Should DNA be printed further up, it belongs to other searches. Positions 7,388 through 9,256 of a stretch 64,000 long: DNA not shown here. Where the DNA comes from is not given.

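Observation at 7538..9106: Large homing-endonuclease intein splitting a DUF362-family protein exactly at its conserved K|TH motif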

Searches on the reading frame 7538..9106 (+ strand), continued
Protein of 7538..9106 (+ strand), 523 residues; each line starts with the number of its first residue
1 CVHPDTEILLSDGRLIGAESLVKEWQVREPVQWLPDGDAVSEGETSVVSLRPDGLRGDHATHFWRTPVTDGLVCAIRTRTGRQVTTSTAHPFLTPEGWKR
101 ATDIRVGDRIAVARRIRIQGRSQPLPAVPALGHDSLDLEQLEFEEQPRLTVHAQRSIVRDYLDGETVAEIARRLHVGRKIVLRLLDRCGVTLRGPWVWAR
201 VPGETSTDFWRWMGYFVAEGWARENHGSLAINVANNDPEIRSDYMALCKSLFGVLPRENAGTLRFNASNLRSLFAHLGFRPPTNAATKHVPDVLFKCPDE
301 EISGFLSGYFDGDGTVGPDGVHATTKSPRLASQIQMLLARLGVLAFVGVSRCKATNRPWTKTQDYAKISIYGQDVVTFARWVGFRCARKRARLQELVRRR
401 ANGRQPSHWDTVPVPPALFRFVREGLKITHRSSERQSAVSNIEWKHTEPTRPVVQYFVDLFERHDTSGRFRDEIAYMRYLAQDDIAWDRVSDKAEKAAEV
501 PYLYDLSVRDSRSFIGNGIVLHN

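Call 9: search_solved_structures(query=window:7538-9106:+, max_evalue=0.01, show_alignments=2)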
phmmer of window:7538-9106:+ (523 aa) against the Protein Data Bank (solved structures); distinct sequences matched with E-value up to 0.01: 13.
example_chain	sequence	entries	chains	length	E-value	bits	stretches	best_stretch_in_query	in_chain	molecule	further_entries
2cw7_A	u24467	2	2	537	4.2e-17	65.1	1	208-345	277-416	Endonuclease PI-PkoII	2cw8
7qsu_A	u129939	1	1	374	2.8e-09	39.2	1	200-348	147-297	V-ATPase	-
7qss_A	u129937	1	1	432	4.7e-09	38.5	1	200-348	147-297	V-type ATP synthase alpha chain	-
6rpq_A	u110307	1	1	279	7.3e-09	37.9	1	2-115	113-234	Ubiquitin-like protein SMT3,1108aa long hypothetical cell division control protein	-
1mi8_A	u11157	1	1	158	1.5e-08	36.8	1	71-118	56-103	DnaB intein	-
6frh_A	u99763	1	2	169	2e-08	36.4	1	71-118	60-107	Replicative DNA helicase,Replicative DNA helicase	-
6frg_A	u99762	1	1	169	2.2e-08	36.3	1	71-118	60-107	Replicative DNA helicase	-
6fre_A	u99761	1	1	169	4.3e-07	32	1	71-118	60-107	Replicative DNA helicase,Replicative DNA helicase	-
2imz_A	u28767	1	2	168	8.4e-06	27.8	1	53-141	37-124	Endonuclease PI-MtuI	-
6rpp_A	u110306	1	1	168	2.5e-05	26.2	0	485-522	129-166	Cell division control protein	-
4o1r_A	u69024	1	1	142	0.00052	21.9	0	75-114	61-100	Replicative DNA helicase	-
7qst_A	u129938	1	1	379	0.0021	19.8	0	59-116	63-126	V-type ATP synthase subunit A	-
3ifj_A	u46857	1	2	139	0.0076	18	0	50-114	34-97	Endonuclease PI-MtuI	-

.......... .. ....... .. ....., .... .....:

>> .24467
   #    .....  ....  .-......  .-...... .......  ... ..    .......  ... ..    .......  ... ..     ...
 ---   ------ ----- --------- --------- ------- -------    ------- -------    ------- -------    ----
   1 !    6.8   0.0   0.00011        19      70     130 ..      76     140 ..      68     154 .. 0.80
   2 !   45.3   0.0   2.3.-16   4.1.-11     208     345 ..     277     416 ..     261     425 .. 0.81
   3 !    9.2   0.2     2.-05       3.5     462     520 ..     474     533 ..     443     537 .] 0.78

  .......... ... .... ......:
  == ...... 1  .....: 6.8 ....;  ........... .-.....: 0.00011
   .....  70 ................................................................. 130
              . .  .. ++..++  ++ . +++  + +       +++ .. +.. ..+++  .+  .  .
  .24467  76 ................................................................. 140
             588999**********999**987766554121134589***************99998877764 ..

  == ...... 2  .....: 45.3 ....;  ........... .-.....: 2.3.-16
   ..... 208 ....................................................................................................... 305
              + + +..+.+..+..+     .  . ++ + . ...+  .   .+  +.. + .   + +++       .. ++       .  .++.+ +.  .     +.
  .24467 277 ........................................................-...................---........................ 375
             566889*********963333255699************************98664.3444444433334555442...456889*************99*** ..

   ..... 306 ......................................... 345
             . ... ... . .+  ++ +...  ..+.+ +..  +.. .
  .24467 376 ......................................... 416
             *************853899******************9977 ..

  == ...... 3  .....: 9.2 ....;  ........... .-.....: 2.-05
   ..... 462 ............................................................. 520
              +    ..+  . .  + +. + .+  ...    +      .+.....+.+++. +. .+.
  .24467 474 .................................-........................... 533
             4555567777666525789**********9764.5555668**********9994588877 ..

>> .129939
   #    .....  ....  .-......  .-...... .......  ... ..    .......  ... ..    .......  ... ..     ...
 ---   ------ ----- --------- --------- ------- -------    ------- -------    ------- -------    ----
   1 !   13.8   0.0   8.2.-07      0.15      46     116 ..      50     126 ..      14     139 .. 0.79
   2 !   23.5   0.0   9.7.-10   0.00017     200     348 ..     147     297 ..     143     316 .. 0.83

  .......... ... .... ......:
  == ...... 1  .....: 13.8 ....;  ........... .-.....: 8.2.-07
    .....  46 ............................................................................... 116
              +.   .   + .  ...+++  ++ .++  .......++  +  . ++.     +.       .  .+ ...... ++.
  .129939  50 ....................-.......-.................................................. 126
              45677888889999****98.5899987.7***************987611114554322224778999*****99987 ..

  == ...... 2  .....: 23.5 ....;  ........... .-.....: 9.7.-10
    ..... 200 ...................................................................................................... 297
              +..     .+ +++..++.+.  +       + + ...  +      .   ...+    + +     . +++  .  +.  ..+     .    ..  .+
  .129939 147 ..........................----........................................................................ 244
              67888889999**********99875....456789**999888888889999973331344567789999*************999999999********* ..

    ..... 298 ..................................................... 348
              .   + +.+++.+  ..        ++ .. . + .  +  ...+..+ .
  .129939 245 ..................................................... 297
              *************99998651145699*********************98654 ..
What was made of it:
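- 8150..8653 (+): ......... endonuclease core. Motif 1 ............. is at 8162..8200 (Glu219). Motif 2 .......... is at 8456..8485 (Asp313). PI-PkoII alignment (call 9).
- Closest known: Endonuclease-containing archaeal inteins with solved structures: TliVMA. Same: There is also sequence similarity to PI-PkoII (E=4e-17; call 9).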

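Call 27: find_encoding_contigs(protein=P0127, flank=8000, max_places=2)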
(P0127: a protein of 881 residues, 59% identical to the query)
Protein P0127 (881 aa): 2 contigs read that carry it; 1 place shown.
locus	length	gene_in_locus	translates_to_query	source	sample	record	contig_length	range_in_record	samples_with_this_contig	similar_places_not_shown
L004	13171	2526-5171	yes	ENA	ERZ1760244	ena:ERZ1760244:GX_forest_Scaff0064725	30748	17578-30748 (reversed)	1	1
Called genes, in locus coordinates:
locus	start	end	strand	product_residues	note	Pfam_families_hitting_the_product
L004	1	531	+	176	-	?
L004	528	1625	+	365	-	PF00155:Aminotran_1_2, PF01041:DegT_DnrJ_EryC1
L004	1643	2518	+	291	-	PF01040:UbiA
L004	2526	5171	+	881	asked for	PF14890:Intein_splicing, PF14528:LAGLIDADG_3, PF04015:DUF362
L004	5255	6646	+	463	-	PF00749:tRNA-synt_1c, PF19269:Anticodon_2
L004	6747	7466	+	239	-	PF00300:His_Phos_1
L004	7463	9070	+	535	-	PF02690:Na_Pi_cotrans, PF01895:PhoU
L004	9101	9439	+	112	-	PF00543:P-II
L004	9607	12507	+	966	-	PF03710:GlnE, PF08335:GlnD_UR_UTase, PF03710:GlnE, PF08335:GlnD_UR_UTase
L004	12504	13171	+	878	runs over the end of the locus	PF02739:5_3_exonuc_N, PF01367:5_3_exonuc, PF00476:DNA_pol_A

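Call 39: search_protein_families(library=pfam, proteins=[P0224], max_evalue=10)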
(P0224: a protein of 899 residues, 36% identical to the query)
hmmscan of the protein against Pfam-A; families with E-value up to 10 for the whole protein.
P0224 (899 aa): 5 families
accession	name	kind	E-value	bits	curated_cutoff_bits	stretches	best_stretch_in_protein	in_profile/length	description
PF04015.17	DUF362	-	3.9e-18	66.7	24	2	680-767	110-199/200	Domain of unknown function (DUF362)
PF14890.11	Intein_splicing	-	4.4e-17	62.8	35.8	1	167-679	3-155/155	Intein splicing domain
PF14528.11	LAGLIDADG_3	-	5.9e-17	62.1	22.5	2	458-537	2-79/82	LAGLIDADG-like domain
PF01381.28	HTH_3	-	3.6e-05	24.1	23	1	577-620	2-50/55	Helix-turn-helix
PF13542.12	HTH_Tnp_ISL3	-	0.00014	21.7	27.4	1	298-343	6-50/51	Helix-turn-helix domain of transposase family ISL3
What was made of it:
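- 8696..8977 (+): Helical region between the endonuclease and the C-terminal splicing strands (intein residues 387-480); role unknown, possibly DNA binding. The homologue P0224 has an HTH_3 hit in the equivalent region (call 39).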

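Call 44: find_related_loci(query=A4, collection=genome_contigs, flank=3000)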
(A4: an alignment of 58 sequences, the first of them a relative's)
Query A4 (881 aa) in genome_contigs; peptide patterns used: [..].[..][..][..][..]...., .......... (x = any residue, [..] = any of these).
600 stretches matched a pattern (row limit reached: there are more); 584 encode a relative of the query (tblastn E <= 1e-3); the best 80 are kept; 80 distinct loci.
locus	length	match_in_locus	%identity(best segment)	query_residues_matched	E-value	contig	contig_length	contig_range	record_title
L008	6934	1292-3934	68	1-881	0e+0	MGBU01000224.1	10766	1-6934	MAG: Candidatus Rokubacteria bacterium GWA2_73_35 gwa2_scaffold_55392, whole genome shotgun sequence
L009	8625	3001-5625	68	3-878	0e+0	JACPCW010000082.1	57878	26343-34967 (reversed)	MAG: Candidatus Rokuibacteriota bacterium isolate NC_groundwater_293_Ag_S-0.65um_70_13 S6_GD2017_2_S65_scaffold_189, who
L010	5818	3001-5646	67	1-881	0e+0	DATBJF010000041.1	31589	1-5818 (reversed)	MAG TPA_asm: Candidatus Methylomirabilota bacterium isolate SMAG_U3913 k141_2367320, whole genome shotgun sequence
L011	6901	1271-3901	65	3-881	0e+0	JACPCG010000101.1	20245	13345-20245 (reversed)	MAG: Candidatus Rokuibacteriota bacterium isolate NC_groundwater_277_Ag_S-0.2um_71_17 S5_GD2017_2_S2_scaffold_1674, whol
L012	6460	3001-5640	63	1-881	0e+0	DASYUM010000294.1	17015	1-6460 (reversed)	MAG TPA_asm: Candidatus Methylomirabilota bacterium isolate SMAG_U4595 k141_277804, whole genome shotgun sequence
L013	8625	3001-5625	42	3-881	0e+0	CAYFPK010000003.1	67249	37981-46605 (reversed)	MAG TPA_asm: Candidatus Woesearchaeota archaeon isolate ERP019367_co2_53 genome assembly, contig: NODE_426_length_67249_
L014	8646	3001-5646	43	4-881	0e+0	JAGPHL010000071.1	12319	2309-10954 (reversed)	MAG: Anaerolineae bacterium isolate Gw_SlDig_bin_283 Gw_SlDig_9770_length_12319_cov_75.354167, whole genome shotgun sequ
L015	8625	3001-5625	42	3-881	0e+0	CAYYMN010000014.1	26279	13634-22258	MAG TPA_asm: Candidatus Woesearchaeota archaeon isolate binchicken_co191_122 genome assembly, contig: NODE_1418_length_2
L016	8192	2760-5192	67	3-881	0e+0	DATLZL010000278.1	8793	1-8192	MAG TPA_asm: Candidatus Binatia bacterium isolate SMAG_U13297 k141_215270, whole genome shotgun sequence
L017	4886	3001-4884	43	1-624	9e-157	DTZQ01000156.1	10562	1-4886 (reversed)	MAG TPA_asm: Armatimonadota bacterium isolate UWMA-0252 k99_1611421, whole genome shotgun sequence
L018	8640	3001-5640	38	3-881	0e+0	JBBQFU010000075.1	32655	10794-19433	MAG: Haliangiales bacterium isolate Co_metawrap_1004 Cmw_1004_k141_19627081_length_32655_cov_7.6456, whole genome shotgu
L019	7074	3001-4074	84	1-881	3e-104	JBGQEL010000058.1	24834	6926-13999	MAG: Candidatus Methylomirabilia bacterium isolate OBJ2_061818_090_8 k141_30031_length_24834_cov_17.6369, whole genome s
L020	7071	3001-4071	73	1-881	3e-102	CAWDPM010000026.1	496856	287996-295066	MAG: uncultured Candidatus Rokubacteria bacterium isolate MFD04850.bin.1.411 genome assembly, contig: contig_7022, whole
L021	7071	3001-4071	80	1-881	8e-102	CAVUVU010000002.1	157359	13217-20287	MAG: uncultured Candidatus Rokubacteria bacterium isolate MFD05567.bin.2.187 genome assembly, contig: contig_10611, whol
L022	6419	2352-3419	78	1-879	4e-101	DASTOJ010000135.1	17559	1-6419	MAG TPA_asm: Candidatus Methylomirabilota bacterium isolate SMAG_U2167 k141_1321198, whole genome shotgun sequence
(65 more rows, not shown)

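Call 64: predict_structure(alignment_id=A5)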
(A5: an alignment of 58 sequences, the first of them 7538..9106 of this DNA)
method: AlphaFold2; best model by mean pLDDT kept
length: 523 residues; sequences in the alignment: 58
mean_pLDDT: 93.4   pTM: 0.91
mean pLDDT of the five models: 93.4, 93.0, 92.5, 92.5, 91.8
residues with pLDDT >= 90: 435; 70-90: 77; 50-70: 11; < 50: 0
segments of 3 or more residues with pLDDT < 50: none
pLDDT, mean of each block of 10 residues (from residue 1): 97 96 96 95 96 92 94 96 97 97 97 96 92 85 88 93 89 93 91 82 97 97 91 95 97 92 92 93 92 97 98 95 96 97 96 66 92 94 97 94 75 96 97 94 91 95 97 96 95 96 95 96 94
secondary structure, 60 per line:
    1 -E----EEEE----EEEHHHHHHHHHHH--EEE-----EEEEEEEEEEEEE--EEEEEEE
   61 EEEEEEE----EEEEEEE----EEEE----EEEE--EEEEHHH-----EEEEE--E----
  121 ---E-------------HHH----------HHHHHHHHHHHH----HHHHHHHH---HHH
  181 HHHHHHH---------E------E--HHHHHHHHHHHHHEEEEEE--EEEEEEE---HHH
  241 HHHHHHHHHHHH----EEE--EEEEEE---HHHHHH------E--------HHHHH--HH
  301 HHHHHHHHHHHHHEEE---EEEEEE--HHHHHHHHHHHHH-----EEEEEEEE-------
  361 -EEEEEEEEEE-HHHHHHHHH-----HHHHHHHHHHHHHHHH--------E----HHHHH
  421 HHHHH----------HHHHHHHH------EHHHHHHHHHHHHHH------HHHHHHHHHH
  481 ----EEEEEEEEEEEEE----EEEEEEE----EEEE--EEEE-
elements in order: E7-10 E15-17 H18-28 E31-33 E39-51 E54-67 E72-78 E83-86 E91-94 E97-100 E109-113 H151-162 H167-174 H178-187 H207-219 E220-225 E228-234 H238-252 E257-259 E262-267 H271-276 H292-296 H299-313 E314-316 E320-325 H328-340 E346-353 E362-371 H373-381 H387-402 H416-425 H436-443 H451-464 H471-480 E485-497 E502-508 E513-516 E519-522
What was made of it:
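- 7538..9106 (+): Intein, 523 aa, from Cys1 to Asn523. GC is 0.58 and GC3 is 0.64. AF2 model pLDDT 93.4 (call 64).
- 7538..7882 (+): N-terminal splicing (Hint) region with block A (Cys1) and block B (S-T-A-H, His90 of the intein). The model shows beta strands at residues 7-113 (call 64).
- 7988..8098 (+): Three-helix HTH-like accessory segment (intein residues 151-187). Helices 151-162, 167-174 and 178-187 in the model (call 64).
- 8696..8977 (+): Helices in the model (call 64).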

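Call 68: fold_search(model_id=the predicted structure, library=pdb)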
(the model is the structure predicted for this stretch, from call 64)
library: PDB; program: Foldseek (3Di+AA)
matches with E <= 10: 306; with E <= 0.001: 52
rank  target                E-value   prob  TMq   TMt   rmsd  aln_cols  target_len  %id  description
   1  7qss                  1.0e-26  1.00  0.67  0.81   5.9       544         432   18  Crystal structure of homing endonuclease-associated TliVMA intein (C1A) (released 2022-03-30)
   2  7qsu                  2.7e-23  1.00  0.57  0.80   6.3       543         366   17  Crystal structure of homing endonuclease-associated TliVMA intein (C1A, d333-339) (released 2022-03-30)
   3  2cw7                  6.1e-21  1.00  0.63  0.62  11.0       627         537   17  Crystal structure of intein homing endonuclease II (released 2006-04-18)
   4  7qst                  6.4e-19  1.00  0.52  0.73   7.9       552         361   16  Crystal structure of homing endonuclease-associated PhoVMA intein (C1A) (released 2022-03-30)
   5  1dq3                  2.4e-17  1.00  0.60  0.67   8.4       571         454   14  CRYSTAL STRUCTURE OF AN ARCHAEAL INTEIN-ENCODED HOMING ENDONUCLEASE PI-PFUI (released 2000-07-05)
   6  1vde_B                3.3e-08  1.00  0.38  0.45  29.1       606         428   11  PI-SCEI, A HOMING ENDONUCLEASE WITH PROTEIN SPLICING ACTIVITY (released 1998-04-08)
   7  1um2_B                4.0e-08  1.00  0.41  0.50  27.8       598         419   11  Crystal Structure of the Vma1-Derived Endonuclease with the Ligated Extein Segment (released 2004-09-22)
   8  1dfa                  6.7e-08  1.00  0.41  0.51  28.0       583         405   12  CRYSTAL STRUCTURE OF PI-SCEI IN C2 SPACE GROUP (released 1999-12-08)
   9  1ef0_A                6.7e-08  1.00  0.39  0.47  28.5       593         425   11  CRYSTAL STRUCTURE OF PI-SCEI MINIPRECURSOR (released 2000-06-07)
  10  1jva_B                1.4e-07  1.00  0.41  0.48  28.4       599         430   11  CRYSTAL STRUCTURE OF THE VMA1-DERIVED ENDONUCLEASE BEARING THE N AND C EXTEIN PROPEPTIDES (released 2002-08-29)
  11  1lws_A                1.7e-07  1.00  0.38  0.46  29.4       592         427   13  Crystal structure of the intein homing endonuclease PI-SceI bound to its recognition sequence (released 2002-09-27)
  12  6rpq                  3.7e-07  1.00  0.20  0.42   2.3       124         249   27  Crystal structure of PhoCDC21-1 intein (released 2019-08-14)
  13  6rpp                  7.5e-07  1.00  0.21  0.62   2.1       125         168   20  Crystal structure of PabCDC21-1 intein (released 2019-08-14)
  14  1lwt_A                1.8e-06  1.00  0.40  0.45  28.6       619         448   11  Crystal structure of the intein homing endonuclease PI-SceI bound to its substrate DNA (Ca2+ free) (released 2002-09-27)
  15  1um2_A                3.6e-06  1.00  0.39  0.47  29.4       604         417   11  Crystal Structure of the Vma1-Derived Endonuclease with the Ligated Extein Segment (released 2004-09-22)
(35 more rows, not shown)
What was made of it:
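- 7538..9106 (+): Foldseek top hits are the TliVMA intein (E=1e-26), PI-PkoII, PI-PfuI and PI-SceI (call 68).
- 8150..8653 (+): I-DmoI fold hits (call 68).
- On Intein (class 1, Hint fold): Foldseek matches solved inteins (call 68).
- On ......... homing endonuclease (single-chain, two motifs): Foldseek hits to PI-PkoII, PI-PfuI and I-DmoI (call 68).
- Closest known: Endonuclease-containing archaeal inteins with solved structures: TliVMA. Same: Foldseek gives E=1e-26 to 2e-17 and TM up to 0.81 (call 68).
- Fold: the model has pLDDT 93.4, and the best PDB matches are endonuclease-bearing inteins (calls 64, 68).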
